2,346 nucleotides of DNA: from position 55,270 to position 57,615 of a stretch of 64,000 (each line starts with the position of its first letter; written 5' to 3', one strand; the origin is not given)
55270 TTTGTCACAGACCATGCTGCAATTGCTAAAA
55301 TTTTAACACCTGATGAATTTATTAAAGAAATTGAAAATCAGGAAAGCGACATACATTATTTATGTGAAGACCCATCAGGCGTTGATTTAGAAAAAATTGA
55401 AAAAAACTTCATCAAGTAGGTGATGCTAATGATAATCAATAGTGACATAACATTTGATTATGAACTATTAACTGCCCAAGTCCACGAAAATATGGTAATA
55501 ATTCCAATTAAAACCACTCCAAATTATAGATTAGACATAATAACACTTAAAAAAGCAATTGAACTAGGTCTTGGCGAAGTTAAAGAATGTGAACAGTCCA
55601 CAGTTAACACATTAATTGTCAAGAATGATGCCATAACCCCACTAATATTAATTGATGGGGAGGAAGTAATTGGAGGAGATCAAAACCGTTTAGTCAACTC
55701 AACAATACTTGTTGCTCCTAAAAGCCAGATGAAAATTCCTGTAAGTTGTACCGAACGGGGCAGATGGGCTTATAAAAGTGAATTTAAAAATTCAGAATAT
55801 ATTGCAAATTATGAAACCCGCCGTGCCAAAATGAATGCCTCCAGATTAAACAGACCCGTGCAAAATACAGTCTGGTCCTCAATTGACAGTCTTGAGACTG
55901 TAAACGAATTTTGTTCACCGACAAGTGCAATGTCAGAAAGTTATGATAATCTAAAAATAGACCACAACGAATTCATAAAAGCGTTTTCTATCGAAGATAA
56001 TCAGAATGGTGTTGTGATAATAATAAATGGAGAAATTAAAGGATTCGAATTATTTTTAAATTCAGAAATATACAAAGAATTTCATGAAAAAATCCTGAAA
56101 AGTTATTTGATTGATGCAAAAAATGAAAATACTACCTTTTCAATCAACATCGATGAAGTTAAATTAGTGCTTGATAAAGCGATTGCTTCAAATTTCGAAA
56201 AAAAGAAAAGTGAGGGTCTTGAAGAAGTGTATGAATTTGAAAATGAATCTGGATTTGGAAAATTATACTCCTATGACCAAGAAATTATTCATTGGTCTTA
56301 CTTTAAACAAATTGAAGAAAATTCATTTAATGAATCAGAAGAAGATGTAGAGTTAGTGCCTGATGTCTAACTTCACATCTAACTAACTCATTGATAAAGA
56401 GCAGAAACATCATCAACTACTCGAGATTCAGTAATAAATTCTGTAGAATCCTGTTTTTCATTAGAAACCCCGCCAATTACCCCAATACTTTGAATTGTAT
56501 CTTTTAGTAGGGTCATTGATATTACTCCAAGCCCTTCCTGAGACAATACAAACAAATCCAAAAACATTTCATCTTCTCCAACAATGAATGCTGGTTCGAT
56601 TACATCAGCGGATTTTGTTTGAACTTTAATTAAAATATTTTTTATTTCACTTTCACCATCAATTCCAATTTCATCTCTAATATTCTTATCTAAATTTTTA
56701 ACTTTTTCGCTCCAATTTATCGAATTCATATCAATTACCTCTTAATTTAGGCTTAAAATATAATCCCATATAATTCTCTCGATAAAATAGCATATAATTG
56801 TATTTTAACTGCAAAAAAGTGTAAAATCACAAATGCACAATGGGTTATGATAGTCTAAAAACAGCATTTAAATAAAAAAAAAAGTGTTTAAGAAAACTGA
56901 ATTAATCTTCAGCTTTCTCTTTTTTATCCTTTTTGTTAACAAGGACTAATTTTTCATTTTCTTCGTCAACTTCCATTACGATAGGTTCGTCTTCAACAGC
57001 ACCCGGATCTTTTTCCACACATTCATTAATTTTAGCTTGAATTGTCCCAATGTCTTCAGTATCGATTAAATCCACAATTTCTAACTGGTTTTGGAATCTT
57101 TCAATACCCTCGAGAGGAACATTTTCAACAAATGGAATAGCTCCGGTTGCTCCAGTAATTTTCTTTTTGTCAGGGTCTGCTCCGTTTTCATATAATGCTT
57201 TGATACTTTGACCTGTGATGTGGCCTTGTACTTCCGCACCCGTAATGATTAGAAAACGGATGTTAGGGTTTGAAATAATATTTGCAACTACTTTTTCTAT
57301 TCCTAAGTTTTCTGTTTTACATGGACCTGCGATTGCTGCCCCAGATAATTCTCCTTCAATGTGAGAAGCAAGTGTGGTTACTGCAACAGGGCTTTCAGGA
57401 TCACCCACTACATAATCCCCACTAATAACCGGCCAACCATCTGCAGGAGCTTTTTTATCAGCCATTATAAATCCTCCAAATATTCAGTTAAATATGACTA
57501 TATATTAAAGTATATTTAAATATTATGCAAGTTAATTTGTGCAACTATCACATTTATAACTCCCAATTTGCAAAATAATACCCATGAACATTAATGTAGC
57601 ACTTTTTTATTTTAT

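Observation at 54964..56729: Compact HIRAN + DUF6569/ARPP-1-like gene pair inserted between housekeeping genes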

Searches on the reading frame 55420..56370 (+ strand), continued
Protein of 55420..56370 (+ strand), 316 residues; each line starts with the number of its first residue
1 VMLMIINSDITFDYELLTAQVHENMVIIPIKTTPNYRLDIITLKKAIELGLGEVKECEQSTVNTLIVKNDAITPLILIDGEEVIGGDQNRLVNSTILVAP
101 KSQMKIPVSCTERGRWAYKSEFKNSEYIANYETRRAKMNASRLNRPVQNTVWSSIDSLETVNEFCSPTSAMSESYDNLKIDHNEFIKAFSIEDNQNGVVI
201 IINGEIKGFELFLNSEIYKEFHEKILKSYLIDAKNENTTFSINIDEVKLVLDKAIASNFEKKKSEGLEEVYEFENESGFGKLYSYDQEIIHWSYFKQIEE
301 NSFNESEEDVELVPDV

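Call 57: find_related_loci(query=A3, collection=viral_contigs, flank=5000)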
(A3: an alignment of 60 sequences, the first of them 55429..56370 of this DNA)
Query A3 (313 aa) in viral_contigs; peptide patterns used: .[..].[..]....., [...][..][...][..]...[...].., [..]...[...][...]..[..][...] (x = any residue, [..] = any of these).
152 stretches matched a pattern; 1 encode a relative of the query (tblastn E <= 1e-3); 1 distinct loci.
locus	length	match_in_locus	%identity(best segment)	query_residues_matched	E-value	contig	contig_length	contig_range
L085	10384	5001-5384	35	24-143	4e-17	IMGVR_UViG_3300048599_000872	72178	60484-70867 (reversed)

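Call 61: find_encoding_contigs(protein=P0247, flank=8000, max_places=4)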
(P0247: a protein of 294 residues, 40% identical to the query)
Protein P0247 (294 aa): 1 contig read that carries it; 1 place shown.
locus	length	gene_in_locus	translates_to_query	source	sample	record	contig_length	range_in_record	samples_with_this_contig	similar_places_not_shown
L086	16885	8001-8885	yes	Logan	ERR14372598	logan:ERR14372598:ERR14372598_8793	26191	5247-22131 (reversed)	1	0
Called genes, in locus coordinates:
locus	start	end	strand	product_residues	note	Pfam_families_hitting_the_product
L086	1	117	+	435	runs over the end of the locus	PF02037:SAP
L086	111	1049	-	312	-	-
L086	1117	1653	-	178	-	-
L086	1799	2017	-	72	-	-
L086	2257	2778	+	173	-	PF00515:TPR_1 (faint), PF07719:TPR_2 (faint), PF14559:TPR_19 (faint), PF12895:ANAPC3 (weak)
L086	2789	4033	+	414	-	PF12895:ANAPC3 (faint), PF13428:TPR_14 (faint), PF04733:Coatomer_E (faint), PF13429:TPR_15 (faint), PF14559:TPR_19 (faint), PF00515:TPR_1 (faint), PF07719:TPR_2 (faint), PF13424:TPR_12 (faint), +1 more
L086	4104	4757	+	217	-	PF13428:TPR_14 (faint), PF24575:TPR_Slam (faint), PF00515:TPR_1 (faint), PF07719:TPR_2 (faint), PF13174:TPR_6 (faint), PF13181:TPR_8 (faint), PF12895:ANAPC3, PF14853:Fis1_TPR_C, +5 more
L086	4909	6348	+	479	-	PF13173:AAA_14, PF13635:DUF4143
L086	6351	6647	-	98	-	-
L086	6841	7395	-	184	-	-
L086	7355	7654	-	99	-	PF13173:AAA_14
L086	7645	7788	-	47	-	-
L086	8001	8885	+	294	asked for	PF20208:ARPP-1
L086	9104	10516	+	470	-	PF18127:NAMPT_N, PF04095:NAPRTase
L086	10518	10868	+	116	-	PF08797:HIRAN (weak)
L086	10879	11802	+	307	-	PF20208:ARPP-1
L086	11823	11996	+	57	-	PF08271:Zn_Ribbon_TF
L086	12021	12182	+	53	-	-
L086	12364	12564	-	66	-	PF02609:Exonuc_VII_S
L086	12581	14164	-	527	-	PF13742:tRNA_anti_2, PF01336:tRNA_anti-codon, PF02601:Exonuc_VII_L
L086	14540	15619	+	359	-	PF00589:Phage_integrase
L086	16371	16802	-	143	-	-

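Call 62: find_encoding_contigs(protein=P0244, flank=6000, max_places=3)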
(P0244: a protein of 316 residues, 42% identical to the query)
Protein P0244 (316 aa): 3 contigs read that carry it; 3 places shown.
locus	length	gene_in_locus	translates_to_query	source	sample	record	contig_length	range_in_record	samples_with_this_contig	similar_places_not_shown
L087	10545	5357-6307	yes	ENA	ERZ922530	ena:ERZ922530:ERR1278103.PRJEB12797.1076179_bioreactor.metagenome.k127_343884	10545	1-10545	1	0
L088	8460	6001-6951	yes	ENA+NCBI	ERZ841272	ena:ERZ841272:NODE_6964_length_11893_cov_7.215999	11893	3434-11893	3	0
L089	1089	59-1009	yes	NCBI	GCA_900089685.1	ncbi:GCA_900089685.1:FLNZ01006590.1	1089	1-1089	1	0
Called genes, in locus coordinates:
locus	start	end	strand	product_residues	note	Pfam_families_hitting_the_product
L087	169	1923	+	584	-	PF00664:ABC_membrane, PF00005:ABC_tran, PF02463:SMC_N (faint)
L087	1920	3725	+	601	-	PF00664:ABC_membrane, PF00005:ABC_tran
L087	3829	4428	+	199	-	PF22381:Staph_reg_Sar_Rot, PF01047:MarR, PF12802:MarR_2, PF01325:Fe_dep_repress (weak), PF13412:HTH_24, PF13601:HTH_34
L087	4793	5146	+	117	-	-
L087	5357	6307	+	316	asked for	PF20208:ARPP-1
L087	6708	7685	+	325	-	PF02275:CBAH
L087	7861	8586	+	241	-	PF00717:Peptidase_S24 (weak), PF10502:Peptidase_S26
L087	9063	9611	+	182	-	PF00827:Ribosomal_L15e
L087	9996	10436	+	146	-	PF01877:RNA_binding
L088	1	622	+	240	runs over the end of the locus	PF13085:Fer2_3, PF13183:Fer4_8, PF13534:Fer4_17 (weak)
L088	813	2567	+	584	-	PF00664:ABC_membrane, PF00005:ABC_tran, PF02463:SMC_N (faint)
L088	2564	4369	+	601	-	PF00664:ABC_membrane, PF00005:ABC_tran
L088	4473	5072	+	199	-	PF22381:Staph_reg_Sar_Rot, PF01047:MarR, PF12802:MarR_2, PF01325:Fe_dep_repress (weak), PF13412:HTH_24, PF13601:HTH_34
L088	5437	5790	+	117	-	-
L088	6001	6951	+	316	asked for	PF20208:ARPP-1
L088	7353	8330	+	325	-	PF02275:CBAH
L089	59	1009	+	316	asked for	PF20208:ARPP-1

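Call 76: search_dna_similar(query=window:55429-56370:+, collection=plasmids, mode=protein, max_evalue=0.00001, max_rows=15)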
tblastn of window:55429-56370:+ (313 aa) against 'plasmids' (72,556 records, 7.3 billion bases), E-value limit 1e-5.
Records with a match: 3; places in all: 3; records where one place covers at least 80% of the query: 0.
Best place of each record, by identity: <60% 3.
By first word of the organism name: Pimelobacter 2; Candidatus 1.
By predicted mobility (MOB-suite, as given by PLSDB): non-mobilizable 3.
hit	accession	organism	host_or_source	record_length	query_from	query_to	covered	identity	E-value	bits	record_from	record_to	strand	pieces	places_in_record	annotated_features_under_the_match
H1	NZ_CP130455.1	Candidatus Fervidibacter sacchari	hot spring sediment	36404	14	230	69%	25.8%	3e-18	92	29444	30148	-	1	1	DUF6569 family protein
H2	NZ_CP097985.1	Pimelobacter simplex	-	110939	58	230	55%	27.8%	4e-10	68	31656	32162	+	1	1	DUF6569 family protein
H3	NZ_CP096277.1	Pimelobacter simplex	-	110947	58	230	55%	27.8%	4e-10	68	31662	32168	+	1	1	DUF6569 family protein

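Call 77: search_dna_similar(query=window:55429-56370:+, collection=phages, mode=protein, max_evalue=0.00001, max_rows=15)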
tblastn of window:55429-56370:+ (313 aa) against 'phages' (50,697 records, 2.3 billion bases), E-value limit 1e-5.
No match.
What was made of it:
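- On Type II toxin-antitoxin: It is rare on plasmids and phages (calls 76, 77).
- It has 0 matches in 50,697 phage records, 1 in 2.9 million IMG/VR contigs and 3 in 72,556 plasmids (calls 57, 76, 77). It is not enriched on plasmids or phages (calls 76, 77).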

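Call 86: search_protein_families(library=padloc, proteins=[L007:6895-8568:-, L007:8565-9143:-, L012:3574-5541:+], max_evalue=0.001)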
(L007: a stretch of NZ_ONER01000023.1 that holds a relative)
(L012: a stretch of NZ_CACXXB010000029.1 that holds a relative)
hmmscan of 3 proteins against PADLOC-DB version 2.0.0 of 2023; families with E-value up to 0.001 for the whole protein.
L007:6895-8568:- (557 aa): 7 families
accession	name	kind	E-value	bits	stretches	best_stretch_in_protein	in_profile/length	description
PDLC03022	MTase_I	-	3.2e-25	86.6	1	368-520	335-479/857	Type I methyltransferase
PDLC03027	MTase_I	-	4.3e-17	59.9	1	365-523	293-445/810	Type I methyltransferase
PDLC03021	MTase_I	-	3.2e-13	47.3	1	364-550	300-489/491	Type I methyltransferase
PDLC04134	mad2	-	2.9e-11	40.9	1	253-484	332-484/492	mads_2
PDLC03032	MTase_I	-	1.4e-10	37.9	1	358-523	288-447/1001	Type I methyltransferase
PDLC03031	MTase_I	-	1.6e-10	37.8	1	364-517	328-486/834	Type I methyltransferase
PDLC03025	MTase_I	-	2.6e-05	21.1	1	351-449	283-383/569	Type I methyltransferase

L007:8565-9143:- (192 aa): 62 families (the best 25 are shown)
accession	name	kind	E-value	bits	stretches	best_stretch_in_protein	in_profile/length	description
PDLC03087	Specificity_I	-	1.8e-18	64.7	1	11-185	20-203/418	Type I specificity subunit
PDLC03185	Specificity_I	-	1.6e-16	58.6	1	11-187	225-406/408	Type I specificity subunit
PDLC03068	Specificity_I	-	2.9e-16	57.6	1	7-169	5-372/403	Type I specificity subunit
PDLC03089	Specificity_I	-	4.7e-16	56.9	1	10-166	9-172/446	Type I specificity subunit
PDLC03178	Specificity_I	-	6.8e-15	53.3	1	10-187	223-409/411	Type I specificity subunit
PDLC03086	Specificity_I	-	1.9e-14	51.5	1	31-166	35-177/458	Type I specificity subunit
PDLC04137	mad5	-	2.3e-14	51.4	1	11-182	218-388/392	mads_5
PDLC03154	Specificity_I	-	3.2e-13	48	1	8-166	6-167/406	Type I specificity subunit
PDLC03078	Specificity_I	-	3.8e-13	47.7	1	11-185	233-415/419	Type I specificity subunit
PDLC03101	Specificity_I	-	5.8e-13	47.2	1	7-166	7-173/411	Type I specificity subunit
PDLC03168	Specificity_I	-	6.9e-13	46.8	1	5-166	4-169/459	Type I specificity subunit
PDLC03179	Specificity_I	-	1.3e-12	45.4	1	14-171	405-566/589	Type I specificity subunit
PDLC03064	Specificity_I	-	1.5e-12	45.5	1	9-187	228-407/409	Type I specificity subunit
PDLC03100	Specificity_I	-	3.1e-12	44.6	1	9-189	199-389/392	Type I specificity subunit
PDLC03066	Specificity_I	-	5.6e-12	43.1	1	11-182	257-422/441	Type I specificity subunit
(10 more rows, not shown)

L012:3574-5541:+ (655 aa): 0 families

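Call 94: find_encoding_contigs(protein=P0252, flank=4000, max_places=2)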
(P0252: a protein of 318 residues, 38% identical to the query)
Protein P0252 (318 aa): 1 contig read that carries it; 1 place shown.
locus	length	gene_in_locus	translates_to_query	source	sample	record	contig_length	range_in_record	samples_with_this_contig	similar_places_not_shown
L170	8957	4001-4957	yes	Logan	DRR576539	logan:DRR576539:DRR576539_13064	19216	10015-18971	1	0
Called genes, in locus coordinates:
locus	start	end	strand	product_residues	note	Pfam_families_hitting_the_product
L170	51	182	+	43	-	-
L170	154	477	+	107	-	PF00977:His_biosynth (weak), PF00724:Oxidored_FMN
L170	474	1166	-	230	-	-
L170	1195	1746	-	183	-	PF02659:Mntp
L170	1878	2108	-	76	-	-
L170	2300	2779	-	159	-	PF13527:Acetyltransf_9 (faint), PF00583:Acetyltransf_1, PF13673:Acetyltransf_10, PF13508:Acetyltransf_7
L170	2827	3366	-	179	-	PF18306:LDcluster4, PF03641:Lysine_decarbox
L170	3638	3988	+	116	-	PF08797:HIRAN (weak)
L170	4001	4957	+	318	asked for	PF20208:ARPP-1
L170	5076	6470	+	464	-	PF00083:Sugar_tr (faint), PF07690:MFS_1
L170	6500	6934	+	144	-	PF22381:Staph_reg_Sar_Rot, PF12802:MarR_2 (weak), PF01047:MarR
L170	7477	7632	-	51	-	-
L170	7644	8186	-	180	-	-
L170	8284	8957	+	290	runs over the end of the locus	-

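Call 95: find_encoding_contigs(protein=P0255, flank=4000, max_places=2)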
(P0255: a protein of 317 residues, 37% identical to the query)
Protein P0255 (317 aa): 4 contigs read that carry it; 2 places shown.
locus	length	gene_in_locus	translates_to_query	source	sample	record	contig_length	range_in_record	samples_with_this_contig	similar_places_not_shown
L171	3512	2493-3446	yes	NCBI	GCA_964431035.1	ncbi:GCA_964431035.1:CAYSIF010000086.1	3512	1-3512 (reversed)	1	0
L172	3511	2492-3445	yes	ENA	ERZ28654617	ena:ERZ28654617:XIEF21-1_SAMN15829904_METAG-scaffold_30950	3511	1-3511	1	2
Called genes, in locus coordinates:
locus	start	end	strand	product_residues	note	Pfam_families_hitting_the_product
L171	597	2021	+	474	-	PF08245:Mur_ligase_M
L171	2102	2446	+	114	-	PF08797:HIRAN (weak)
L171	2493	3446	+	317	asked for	PF20208:ARPP-1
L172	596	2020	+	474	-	PF08245:Mur_ligase_M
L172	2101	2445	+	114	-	PF08797:HIRAN (weak)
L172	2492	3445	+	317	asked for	PF20208:ARPP-1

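Call 96: find_encoding_contigs(protein=P0253, flank=4000, max_places=2)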
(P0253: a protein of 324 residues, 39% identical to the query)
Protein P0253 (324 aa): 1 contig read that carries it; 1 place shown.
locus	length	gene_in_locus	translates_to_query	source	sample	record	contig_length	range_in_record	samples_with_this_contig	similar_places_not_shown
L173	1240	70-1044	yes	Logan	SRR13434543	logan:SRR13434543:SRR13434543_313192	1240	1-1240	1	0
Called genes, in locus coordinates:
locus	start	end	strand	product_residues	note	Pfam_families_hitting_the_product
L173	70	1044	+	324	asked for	PF20208:ARPP-1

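Call 97: find_encoding_contigs(protein=P0259, flank=4000, max_places=2)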
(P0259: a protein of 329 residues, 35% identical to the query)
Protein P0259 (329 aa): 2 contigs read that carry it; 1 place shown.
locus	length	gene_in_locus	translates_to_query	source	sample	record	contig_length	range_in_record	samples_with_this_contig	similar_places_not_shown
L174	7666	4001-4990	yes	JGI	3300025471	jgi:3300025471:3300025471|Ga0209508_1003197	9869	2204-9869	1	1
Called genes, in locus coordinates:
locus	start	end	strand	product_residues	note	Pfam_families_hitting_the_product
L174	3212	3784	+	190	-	PF01997:Translin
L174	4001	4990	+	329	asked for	PF20208:ARPP-1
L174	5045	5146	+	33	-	-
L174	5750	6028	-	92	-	PF00708:Acylphosphatase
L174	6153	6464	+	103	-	-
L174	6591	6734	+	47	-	-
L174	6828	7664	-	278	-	?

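Call 98: find_encoding_contigs(protein=P0261, flank=4000, max_places=2)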
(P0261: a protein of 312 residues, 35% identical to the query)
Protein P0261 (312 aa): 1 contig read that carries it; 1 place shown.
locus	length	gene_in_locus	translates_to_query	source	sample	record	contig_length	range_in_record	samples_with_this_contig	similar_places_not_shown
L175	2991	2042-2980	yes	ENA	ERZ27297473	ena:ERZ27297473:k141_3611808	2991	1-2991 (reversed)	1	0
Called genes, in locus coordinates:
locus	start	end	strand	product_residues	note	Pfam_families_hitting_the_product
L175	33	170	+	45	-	PF00719:Pyrophosphatase (weak)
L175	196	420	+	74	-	PF00719:Pyrophosphatase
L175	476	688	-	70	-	-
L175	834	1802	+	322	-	PF08279:HTH_11, PF13280:WYL, PF25583:WCX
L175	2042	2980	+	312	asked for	PF20208:ARPP-1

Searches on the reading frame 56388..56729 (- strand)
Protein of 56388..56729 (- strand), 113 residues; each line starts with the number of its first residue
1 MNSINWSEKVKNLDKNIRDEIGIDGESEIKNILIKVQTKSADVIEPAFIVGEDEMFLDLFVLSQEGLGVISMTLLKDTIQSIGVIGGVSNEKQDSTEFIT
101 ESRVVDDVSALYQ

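Call 3: search_protein_families(library=pfam, proteins=[window:56388-56729:-], max_evalue=0.01)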
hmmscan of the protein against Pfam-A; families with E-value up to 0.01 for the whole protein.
window:56388-56729:- (113 aa): 0 families

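Call 4: search_protein_families(library=padloc, proteins=[window:56388-56729:-], max_evalue=0.1)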
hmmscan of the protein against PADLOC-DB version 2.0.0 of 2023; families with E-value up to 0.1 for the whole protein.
window:56388-56729:- (113 aa): 0 families

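Call 5: search_protein_families(library=ncbifam, proteins=[window:56388-56729:-], max_evalue=0.01)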
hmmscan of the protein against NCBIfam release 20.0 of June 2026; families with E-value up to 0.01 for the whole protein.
window:56388-56729:- (113 aa): 0 families
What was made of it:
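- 56388..56729 (-): Convergent acidic orf113. It is a conserved neighbour that marks the far edge of the variable site; it is not part of the module. No Pfam, NCBIfam or PADLOC hit (calls 3-5).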

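Call 50: search_protein_families(library=phrogs, proteins=[window:56388-56729:-], max_evalue=0.01)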
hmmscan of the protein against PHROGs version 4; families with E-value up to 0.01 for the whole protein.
window:56388-56729:- (113 aa): 0 families

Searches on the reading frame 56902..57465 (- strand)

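Call 3: search_protein_families(library=pfam, proteins=[window:56902-57465:-], max_evalue=0.01)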
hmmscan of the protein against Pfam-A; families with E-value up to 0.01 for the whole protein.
window:56902-57465:- (187 aa): 1 family
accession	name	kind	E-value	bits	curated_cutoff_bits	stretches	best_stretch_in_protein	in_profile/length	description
PF04208.19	MtrA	-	3.4e-82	274.7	25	1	4-171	1-170/173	Tetrahydromethanopterin S-methyltransferase, subunit A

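Call 5: search_protein_families(library=ncbifam, proteins=[window:56902-57465:-], max_evalue=0.01)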
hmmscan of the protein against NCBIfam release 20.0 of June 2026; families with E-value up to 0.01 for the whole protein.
window:56902-57465:- (187 aa): 4 families
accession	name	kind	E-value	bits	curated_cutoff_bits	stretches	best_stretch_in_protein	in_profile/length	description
TIGR01111.1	mtrA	equivalog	1.5e-86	289.9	249.15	1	1-171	1-173/238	tetrahydromethanopterin S-methyltransferase subunit A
NF002126.0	PRK00964.1-4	subfamily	6.8e-67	224.6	161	1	2-159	2-156/186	tetrahydromethanopterin S-methyltransferase subunit A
NF010654.0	PRK14053.1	equivalog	2.3e-52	177.3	279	1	8-172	5-166/197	methyltransferase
NF002128.0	PRK00964.1-6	equivalog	1.2e-38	133.3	568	1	8-157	109-266/390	tetrahydromethanopterin S-methyltransferase subunit A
